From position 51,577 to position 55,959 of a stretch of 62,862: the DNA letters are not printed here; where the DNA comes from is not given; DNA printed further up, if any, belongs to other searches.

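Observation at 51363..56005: Single-gene 4.58-kb island with perfect 61-bp flanking direct repeats, inserted precisely between cti and sixA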

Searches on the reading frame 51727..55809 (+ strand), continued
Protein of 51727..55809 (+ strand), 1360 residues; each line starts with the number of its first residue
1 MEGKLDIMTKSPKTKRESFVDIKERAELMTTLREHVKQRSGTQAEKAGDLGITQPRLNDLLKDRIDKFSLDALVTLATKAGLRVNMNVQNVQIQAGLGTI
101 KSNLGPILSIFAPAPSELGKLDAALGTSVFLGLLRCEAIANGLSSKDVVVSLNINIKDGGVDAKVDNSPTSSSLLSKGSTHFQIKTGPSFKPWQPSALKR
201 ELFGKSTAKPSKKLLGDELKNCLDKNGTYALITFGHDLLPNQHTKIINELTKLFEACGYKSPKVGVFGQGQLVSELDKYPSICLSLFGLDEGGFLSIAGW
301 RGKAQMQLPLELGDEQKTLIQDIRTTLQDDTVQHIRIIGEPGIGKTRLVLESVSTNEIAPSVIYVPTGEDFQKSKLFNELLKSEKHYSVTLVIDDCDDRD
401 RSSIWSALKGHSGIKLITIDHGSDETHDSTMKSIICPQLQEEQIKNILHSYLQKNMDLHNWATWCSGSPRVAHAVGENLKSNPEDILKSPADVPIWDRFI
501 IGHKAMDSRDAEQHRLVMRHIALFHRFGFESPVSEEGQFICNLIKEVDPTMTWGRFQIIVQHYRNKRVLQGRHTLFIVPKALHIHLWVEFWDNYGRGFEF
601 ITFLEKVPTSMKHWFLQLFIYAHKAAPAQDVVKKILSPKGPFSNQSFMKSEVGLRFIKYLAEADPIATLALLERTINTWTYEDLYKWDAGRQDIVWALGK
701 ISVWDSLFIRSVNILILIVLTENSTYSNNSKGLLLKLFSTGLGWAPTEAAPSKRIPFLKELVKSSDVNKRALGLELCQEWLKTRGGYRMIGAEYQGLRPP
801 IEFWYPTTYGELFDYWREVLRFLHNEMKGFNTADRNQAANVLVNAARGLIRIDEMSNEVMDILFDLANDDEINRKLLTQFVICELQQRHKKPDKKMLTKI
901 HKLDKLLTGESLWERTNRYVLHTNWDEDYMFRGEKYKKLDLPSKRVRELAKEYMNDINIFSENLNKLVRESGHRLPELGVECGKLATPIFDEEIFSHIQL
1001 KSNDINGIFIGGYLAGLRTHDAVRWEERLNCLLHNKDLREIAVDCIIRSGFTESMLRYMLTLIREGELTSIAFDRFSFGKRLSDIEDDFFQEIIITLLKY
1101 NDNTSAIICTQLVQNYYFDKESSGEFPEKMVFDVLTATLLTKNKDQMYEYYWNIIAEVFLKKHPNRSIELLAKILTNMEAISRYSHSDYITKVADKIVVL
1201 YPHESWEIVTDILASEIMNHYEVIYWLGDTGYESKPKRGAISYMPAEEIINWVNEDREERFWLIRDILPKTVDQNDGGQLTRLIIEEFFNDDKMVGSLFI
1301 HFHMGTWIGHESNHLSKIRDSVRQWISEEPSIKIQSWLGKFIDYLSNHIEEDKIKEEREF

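Call 83: search_protein_families(library=pfam, alignment_id=A2, max_evalue=1)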
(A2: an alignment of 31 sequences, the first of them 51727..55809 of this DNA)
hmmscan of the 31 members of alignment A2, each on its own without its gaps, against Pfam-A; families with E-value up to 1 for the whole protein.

A. member 1, window:51727-55809:+ (1360 aa): 6 families
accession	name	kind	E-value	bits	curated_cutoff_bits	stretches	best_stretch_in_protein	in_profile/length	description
PF13744.12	HTH_37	-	3.8e-14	52.7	27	1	23-88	14-79/80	Helix-turn-helix domain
PF13401.12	AAA_22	-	0.00022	22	27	1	333-384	6-58/130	AAA domain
PF21206.3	Roquin_1_2-like_ROQ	-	0.01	16.6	27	1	855-914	18-75/87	Roquin 1/2-like, ROQ domain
PF01637.24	ATPase_2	-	0.014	15.6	33.2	1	320-382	8-69/225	ATPase domain predominantly from Archaea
PF13191.12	AAA_16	-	0.024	15.6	32.6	1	317-355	10-46/167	AAA ATPase domain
PF00931.28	NB-ARC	-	0.13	11.9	23.5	1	317-382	2-72/248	NB-ARC domain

B. families by the number of members that match (of 31 scanned): 37 families (the first 25 are shown)
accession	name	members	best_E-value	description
PF13744.12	HTH_37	31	5.6e-16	Helix-turn-helix domain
PF13191.12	AAA_16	28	0.0003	AAA ATPase domain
PF13401.12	AAA_22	26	0.00022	AAA domain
PF01637.24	ATPase_2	21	0.0012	ATPase domain predominantly from Archaea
PF00931.28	NB-ARC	18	0.0066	NB-ARC domain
PF01381.28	HTH_3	16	0.00041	Helix-turn-helix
PF21206.3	Roquin_1_2-like_ROQ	9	0.0024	Roquin 1/2-like, ROQ domain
PF13443.12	HTH_26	7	0.0038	Cro/C1-type HTH DNA-binding domain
PF15943.11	YdaS_toxin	5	0.071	Bacterial toxin YdaS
PF13560.12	HTH_31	4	0.0034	Helix-turn-helix domain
PF00006.31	ATP-synt_ab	4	0.098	ATP synthase alpha/beta family, nucleotide-binding domain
PF03970.18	Herpes_UL37_1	3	0.022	Herpesvirus UL37 tegument protein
PF24883.2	NPHP3_N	3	0.033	Nephrocystin 3, N-terminal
PF07728.20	AAA_5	3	0.045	AAA domain (dynein-related subfamily)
PF24829.1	Phage_connect_2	3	0.082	Phage connector protein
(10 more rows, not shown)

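Call 86: find_encoding_contigs(protein=P0002, flank=10000, max_places=4)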
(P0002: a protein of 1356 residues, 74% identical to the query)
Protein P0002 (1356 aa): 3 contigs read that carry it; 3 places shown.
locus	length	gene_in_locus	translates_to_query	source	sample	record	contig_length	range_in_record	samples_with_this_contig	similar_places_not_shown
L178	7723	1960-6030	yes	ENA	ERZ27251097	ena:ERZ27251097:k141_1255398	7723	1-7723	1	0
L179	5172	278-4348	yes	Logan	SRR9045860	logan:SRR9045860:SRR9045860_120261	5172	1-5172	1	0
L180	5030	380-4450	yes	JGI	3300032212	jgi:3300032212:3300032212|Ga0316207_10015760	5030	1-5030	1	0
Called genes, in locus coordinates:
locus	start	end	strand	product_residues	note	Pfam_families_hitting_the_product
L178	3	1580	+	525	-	?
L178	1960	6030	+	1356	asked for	PF13744:HTH_37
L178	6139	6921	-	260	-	PF12834:Phage_int_SAM_2, PF12835:Integrase_1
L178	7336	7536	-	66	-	-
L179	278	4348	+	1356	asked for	PF13744:HTH_37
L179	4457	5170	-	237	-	?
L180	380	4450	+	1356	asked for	PF13744:HTH_37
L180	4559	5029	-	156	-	?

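Call 90: search_protein_families(library=pfam, proteins=[L178:6139-6921:-, L178:3-1580:+, L178:7336-7536:-], max_evalue=0.01)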
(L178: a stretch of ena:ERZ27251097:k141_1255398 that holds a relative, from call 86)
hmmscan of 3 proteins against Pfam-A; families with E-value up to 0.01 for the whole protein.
L178:6139-6921:- (260 aa): 2 families
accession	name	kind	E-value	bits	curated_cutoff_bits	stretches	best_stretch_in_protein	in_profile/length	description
PF12835.12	Integrase_1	-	8.4e-15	55.4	23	1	90-206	21-149/149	Integrase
PF12834.13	Phage_int_SAM_2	-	1.7e-09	38.5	22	1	7-62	34-89/91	Phage integrase, N-terminal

L178:3-1580:+ (525 aa): 2 families
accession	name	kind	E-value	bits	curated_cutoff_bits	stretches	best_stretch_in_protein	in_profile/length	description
PF01584.24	CheW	-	7.9e-16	58.4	23.5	1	358-499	4-136/138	CheW-like domain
PF23846.1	Cache_WalK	-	0.0088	16.9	27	0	131-174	14-57/92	WalK sensor protein kinase Chache domain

L178:7336-7536:- (66 aa): 0 families

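Call 97: list_cluster_members(proteins=[P0001, P0121])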
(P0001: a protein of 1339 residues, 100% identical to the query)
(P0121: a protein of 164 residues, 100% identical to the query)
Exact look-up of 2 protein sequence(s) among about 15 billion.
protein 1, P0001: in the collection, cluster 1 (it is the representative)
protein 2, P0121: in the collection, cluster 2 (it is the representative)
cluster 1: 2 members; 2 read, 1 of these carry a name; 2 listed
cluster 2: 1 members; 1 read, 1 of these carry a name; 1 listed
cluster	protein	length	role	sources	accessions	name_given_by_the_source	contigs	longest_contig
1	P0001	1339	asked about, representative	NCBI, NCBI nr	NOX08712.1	MAG: XRE family transcriptional regulator [Gammaproteobacteria bacterium] | XRE family transcriptional regulator [Gammaproteobacteria bacterium]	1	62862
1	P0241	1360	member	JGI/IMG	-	-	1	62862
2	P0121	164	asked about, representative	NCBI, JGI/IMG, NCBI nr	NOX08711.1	MAG: histidine phosphatase family protein [Gammaproteobacteria bacterium] | histidine phosphatase family protein [Gammaproteobacteria bacterium]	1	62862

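Call 98: get_annotated_region(hit=H23, flank=3000)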
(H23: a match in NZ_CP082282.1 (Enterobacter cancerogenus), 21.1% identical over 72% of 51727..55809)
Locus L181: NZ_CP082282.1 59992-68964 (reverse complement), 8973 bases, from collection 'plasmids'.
description: Enterobacter cancerogenus strain HAEC1 plasmid unnamed2, complete sequence
organism: Enterobacter cancerogenus (NCBI taxid 69218)
taxonomy: Bacteria; Pseudomonadota; Gammaproteobacteria; Enterobacterales; Enterobacteriaceae; Enterobacter; Enterobacter cancerogenus
host: -; source: Helicoverpa armigera,metagenomic assembly,dead larvae; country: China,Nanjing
typing (MOB-suite, as given by PLSDB): non-mobilizable
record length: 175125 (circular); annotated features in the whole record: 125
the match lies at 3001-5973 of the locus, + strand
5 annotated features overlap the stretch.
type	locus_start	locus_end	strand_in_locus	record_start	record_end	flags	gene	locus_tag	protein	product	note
CDS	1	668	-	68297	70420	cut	-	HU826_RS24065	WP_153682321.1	hypothetical protein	-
CDS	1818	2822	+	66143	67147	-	-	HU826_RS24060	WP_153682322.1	Abi family protein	-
CDS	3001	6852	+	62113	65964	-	-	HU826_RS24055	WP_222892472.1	hypothetical protein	-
CDS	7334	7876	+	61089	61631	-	-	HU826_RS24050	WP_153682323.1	DUF2335 domain-containing protein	-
CDS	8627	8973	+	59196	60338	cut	-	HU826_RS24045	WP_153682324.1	hypothetical protein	-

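Call 99: get_annotated_region(hit=H16, flank=3000)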
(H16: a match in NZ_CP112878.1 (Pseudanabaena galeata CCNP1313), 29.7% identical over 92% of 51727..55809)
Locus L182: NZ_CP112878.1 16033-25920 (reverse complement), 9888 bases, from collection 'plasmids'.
description: Pseudanabaena galeata CCNP1313 plasmid pPg_04, complete sequence
organism: Pseudanabaena galeata CCNP1313 (NCBI taxid 2602720)
taxonomy: Bacteria; Cyanobacteriota; Cyanophyceae; Pseudanabaenales; Pseudanabaenaceae; Pseudanabaena; Pseudanabaena galeata; Pseudanabaena galeata CCNP1313
host: -; source: -; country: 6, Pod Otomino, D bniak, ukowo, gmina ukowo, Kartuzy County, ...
typing (MOB-suite, as given by PLSDB): mobilizable; relaxase MOBP
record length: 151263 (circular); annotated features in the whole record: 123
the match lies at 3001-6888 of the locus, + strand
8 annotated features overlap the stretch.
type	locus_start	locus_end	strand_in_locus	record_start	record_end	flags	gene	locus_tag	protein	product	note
CDS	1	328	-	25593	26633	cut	-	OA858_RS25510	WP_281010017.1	DUF6744 family protein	-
CDS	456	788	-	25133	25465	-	-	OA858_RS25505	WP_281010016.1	hypothetical protein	-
CDS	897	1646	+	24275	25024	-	-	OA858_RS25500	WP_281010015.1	IS1 family transposase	-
CDS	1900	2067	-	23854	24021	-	-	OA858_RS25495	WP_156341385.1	hypothetical protein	-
CDS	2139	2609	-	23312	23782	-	-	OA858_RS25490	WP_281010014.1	hypothetical protein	-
CDS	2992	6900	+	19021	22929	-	-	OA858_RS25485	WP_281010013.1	hypothetical protein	-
CDS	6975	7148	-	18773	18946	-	-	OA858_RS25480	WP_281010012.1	Fic/DOC family N-terminal domain-containing protein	-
CDS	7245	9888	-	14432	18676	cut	-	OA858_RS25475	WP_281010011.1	DEAD/DEAH box helicase family protein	-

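Call 100: search_protein_families(library=padloc, proteins=[L181:3001-6852:+, L182:2992-6900:+, P0002, P0023], max_evalue=0.001)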
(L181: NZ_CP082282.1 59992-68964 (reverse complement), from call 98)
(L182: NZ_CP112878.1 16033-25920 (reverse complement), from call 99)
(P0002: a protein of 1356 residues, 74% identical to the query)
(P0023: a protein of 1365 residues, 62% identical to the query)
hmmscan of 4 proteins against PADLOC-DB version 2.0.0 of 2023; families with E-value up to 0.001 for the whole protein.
L181:3001-6852:+ (1283 aa): 3 families
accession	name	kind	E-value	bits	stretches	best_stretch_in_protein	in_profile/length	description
PDLC03991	PD-Lambda-4_A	-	0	1777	1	1-1283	1-1283/1283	-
PDLC03990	PD-Lambda-4_A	-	0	1140.5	1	341-1283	1-943/943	-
PDLC03989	PD-Lambda-4_A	-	4e-120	399.9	1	817-1283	5-468/468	-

L182:2992-6900:+ (1302 aa): 2 families
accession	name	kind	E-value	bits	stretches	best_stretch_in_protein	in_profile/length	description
PDLC03991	PD-Lambda-4_A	-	4e-23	79.1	1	237-1294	224-1272/1283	-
PDLC03990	PD-Lambda-4_A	-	2.7e-09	33.7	1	602-780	252-426/943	-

P0002 (1356 aa): 2 families
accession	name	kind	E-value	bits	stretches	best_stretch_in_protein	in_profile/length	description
PDLC03991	PD-Lambda-4_A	-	2.4e-36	122.9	1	105-1352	2-1275/1283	-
PDLC03990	PD-Lambda-4_A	-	2.7e-11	40.3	1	618-780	184-345/943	-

P0023 (1365 aa): 2 families
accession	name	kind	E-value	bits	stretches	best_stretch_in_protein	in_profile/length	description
PDLC03991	PD-Lambda-4_A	-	8.4e-37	124.4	1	116-1111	8-1017/1283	-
PDLC03990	PD-Lambda-4_A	-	2.3e-08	30.5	1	461-928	29-483/943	-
